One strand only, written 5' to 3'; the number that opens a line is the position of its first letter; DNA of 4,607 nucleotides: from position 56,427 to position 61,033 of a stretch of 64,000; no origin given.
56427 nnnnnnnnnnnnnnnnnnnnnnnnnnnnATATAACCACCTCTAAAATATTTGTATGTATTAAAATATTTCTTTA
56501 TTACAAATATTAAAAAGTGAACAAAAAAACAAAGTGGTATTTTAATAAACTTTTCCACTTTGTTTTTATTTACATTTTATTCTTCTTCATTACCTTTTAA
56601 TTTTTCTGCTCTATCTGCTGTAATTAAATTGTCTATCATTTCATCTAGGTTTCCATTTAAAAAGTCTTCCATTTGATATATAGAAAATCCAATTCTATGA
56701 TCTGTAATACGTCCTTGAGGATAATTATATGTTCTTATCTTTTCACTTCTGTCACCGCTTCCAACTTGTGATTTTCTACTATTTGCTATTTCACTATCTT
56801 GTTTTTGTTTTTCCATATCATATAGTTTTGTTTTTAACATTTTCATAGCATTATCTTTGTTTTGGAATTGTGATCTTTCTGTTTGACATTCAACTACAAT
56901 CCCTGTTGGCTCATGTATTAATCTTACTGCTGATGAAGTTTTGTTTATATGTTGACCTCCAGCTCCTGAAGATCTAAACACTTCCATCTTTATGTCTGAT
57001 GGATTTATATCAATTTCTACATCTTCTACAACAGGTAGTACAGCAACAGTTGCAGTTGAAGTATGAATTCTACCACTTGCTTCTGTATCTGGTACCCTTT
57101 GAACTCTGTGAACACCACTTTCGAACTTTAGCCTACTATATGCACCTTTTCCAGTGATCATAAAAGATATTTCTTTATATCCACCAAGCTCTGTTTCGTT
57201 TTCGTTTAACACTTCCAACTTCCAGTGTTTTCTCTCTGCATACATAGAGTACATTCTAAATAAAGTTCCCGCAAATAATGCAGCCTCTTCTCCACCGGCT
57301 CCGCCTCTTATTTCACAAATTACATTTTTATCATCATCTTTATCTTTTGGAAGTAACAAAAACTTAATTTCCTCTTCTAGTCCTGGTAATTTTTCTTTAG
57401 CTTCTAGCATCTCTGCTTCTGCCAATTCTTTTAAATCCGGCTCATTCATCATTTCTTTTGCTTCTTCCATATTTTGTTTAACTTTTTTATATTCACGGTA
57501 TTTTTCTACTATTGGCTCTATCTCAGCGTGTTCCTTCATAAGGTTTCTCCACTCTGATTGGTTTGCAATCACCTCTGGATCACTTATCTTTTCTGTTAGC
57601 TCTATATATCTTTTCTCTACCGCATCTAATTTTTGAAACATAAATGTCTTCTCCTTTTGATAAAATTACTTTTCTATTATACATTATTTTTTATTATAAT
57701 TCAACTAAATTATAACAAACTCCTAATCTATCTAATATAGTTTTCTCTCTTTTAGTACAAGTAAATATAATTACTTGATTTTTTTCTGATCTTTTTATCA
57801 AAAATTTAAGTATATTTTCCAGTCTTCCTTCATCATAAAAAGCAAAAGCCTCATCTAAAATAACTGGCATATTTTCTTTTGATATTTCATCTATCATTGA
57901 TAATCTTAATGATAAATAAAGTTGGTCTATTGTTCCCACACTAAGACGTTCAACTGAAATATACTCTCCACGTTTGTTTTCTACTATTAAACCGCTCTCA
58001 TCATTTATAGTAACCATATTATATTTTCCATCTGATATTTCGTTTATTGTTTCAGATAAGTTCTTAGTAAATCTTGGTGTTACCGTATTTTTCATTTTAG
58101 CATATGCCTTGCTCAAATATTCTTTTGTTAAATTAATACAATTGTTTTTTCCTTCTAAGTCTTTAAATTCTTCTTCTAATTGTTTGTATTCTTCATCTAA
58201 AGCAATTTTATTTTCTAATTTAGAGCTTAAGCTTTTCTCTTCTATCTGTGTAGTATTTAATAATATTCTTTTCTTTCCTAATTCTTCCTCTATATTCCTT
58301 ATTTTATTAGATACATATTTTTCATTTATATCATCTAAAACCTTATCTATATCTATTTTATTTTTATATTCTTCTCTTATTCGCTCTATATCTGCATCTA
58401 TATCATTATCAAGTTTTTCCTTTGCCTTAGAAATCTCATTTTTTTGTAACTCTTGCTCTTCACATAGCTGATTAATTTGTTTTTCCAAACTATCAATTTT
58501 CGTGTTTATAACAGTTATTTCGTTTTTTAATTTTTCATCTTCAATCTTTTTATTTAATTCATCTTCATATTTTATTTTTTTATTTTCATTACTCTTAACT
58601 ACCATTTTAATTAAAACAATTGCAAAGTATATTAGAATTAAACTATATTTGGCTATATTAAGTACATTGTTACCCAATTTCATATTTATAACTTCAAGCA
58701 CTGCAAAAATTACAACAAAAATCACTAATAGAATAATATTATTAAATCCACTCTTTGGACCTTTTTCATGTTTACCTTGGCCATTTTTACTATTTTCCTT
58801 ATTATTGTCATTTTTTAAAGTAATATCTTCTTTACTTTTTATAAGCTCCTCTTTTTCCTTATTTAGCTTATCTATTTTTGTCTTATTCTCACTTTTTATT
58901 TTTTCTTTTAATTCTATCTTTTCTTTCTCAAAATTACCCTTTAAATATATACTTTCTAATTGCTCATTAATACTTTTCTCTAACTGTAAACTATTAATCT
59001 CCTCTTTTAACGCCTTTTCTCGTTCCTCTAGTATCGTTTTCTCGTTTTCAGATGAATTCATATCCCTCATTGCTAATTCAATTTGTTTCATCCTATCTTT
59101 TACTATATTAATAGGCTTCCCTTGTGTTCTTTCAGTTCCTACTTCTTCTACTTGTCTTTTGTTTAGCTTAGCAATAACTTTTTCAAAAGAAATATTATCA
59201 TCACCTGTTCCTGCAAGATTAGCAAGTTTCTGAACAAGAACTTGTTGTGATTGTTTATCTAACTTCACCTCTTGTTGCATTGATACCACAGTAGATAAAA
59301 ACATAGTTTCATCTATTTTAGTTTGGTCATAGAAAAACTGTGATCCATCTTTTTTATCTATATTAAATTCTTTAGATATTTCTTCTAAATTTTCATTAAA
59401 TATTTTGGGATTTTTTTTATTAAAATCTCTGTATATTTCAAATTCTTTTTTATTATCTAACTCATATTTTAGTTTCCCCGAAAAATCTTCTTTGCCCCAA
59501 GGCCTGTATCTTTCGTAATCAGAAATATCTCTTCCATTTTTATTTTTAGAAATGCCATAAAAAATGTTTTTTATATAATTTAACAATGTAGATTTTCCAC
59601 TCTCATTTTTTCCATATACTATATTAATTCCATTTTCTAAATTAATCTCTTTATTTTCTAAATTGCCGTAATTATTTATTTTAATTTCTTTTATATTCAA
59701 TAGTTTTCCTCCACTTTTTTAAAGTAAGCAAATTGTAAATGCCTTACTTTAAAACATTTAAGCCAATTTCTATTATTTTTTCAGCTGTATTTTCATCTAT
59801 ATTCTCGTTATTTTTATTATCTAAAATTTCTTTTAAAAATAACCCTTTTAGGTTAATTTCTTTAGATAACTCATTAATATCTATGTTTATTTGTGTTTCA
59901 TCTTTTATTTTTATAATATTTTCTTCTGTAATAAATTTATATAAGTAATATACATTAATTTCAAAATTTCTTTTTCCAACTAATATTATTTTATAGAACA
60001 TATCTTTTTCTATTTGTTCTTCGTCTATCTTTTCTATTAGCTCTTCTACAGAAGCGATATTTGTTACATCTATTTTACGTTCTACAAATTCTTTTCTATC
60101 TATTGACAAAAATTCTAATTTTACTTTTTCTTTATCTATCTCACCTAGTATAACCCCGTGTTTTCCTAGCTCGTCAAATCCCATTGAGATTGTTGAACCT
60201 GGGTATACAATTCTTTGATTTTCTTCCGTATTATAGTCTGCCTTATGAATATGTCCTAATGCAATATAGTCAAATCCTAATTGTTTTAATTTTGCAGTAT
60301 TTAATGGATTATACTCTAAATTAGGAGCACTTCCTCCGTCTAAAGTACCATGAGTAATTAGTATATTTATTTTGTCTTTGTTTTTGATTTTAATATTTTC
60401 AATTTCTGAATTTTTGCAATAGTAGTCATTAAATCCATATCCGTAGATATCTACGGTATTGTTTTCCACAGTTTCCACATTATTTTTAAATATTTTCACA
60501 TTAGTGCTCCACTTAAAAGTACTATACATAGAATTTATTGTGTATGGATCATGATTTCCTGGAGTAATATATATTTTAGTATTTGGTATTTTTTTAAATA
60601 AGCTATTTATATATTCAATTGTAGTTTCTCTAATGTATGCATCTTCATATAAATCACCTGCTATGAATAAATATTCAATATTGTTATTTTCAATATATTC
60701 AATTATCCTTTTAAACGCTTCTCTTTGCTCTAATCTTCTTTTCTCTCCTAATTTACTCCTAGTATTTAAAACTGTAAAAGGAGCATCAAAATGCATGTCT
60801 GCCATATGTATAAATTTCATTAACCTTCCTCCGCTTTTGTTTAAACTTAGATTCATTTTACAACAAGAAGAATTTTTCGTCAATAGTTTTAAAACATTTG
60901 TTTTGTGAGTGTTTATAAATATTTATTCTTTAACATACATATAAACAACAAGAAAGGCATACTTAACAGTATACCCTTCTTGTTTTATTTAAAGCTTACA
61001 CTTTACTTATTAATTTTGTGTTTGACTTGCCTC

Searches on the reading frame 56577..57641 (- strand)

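Call 72: search_protein_families(library=pfam, proteins=[window:56577-57641:-], max_evalue=0.00001)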
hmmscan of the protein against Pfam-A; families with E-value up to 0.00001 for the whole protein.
window:56577-57641:- (354 aa): 2 families
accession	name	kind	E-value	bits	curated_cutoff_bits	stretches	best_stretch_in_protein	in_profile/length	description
PF03462.23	PCRF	-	6.7e-78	261.4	24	1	9-199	2-194/194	PCRF domain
PF00472.26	RF-1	-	5.6e-45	152.5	35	1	207-316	2-116/116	RF-1 domain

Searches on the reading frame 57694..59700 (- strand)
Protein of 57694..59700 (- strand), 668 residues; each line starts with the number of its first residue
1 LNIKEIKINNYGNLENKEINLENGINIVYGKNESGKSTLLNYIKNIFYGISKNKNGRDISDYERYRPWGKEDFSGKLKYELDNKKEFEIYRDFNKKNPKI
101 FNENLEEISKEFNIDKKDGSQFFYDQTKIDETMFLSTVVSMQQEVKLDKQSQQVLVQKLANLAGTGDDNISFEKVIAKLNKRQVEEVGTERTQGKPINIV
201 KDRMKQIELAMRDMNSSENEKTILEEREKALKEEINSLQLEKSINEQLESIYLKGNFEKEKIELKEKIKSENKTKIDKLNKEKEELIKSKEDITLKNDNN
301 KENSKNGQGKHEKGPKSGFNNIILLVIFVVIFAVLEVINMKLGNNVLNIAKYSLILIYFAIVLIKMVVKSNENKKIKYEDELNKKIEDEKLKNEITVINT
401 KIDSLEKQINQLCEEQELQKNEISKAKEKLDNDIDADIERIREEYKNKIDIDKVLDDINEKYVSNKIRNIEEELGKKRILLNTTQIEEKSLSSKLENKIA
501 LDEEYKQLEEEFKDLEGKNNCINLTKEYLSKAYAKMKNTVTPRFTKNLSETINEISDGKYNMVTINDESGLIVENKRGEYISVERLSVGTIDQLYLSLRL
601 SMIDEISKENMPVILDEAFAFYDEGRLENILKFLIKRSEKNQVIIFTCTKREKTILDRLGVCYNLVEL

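Call 72: search_protein_families(library=pfam, proteins=[window:57694-59700:-], max_evalue=0.00001)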
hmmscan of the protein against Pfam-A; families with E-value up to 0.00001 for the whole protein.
window:57694-59700:- (668 aa): 2 families
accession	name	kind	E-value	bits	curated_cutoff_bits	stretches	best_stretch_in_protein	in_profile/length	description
PF13514.12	AAA_27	-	5.8e-11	42.8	22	1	1-56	1-59/206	AAA domain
PF13175.12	AAA_15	-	1e-09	38.9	32.1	1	1-333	1-319/374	AAA ATPase domain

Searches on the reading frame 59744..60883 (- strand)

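Call 72: search_protein_families(library=pfam, proteins=[window:59744-60883:-], max_evalue=0.00001)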
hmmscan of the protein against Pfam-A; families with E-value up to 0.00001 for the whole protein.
window:59744-60883:- (379 aa): 2 families
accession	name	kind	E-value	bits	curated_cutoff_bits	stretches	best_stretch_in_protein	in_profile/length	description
PF00149.33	Metallophos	-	3.1e-18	67.3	21.5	1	22-214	1-190/191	Calcineurin-like phosphoesterase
PF12850.12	Metallophos_2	-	1e-11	45.5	27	1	22-237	1-141/154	Calcineurin-like phosphoesterase superfamily domain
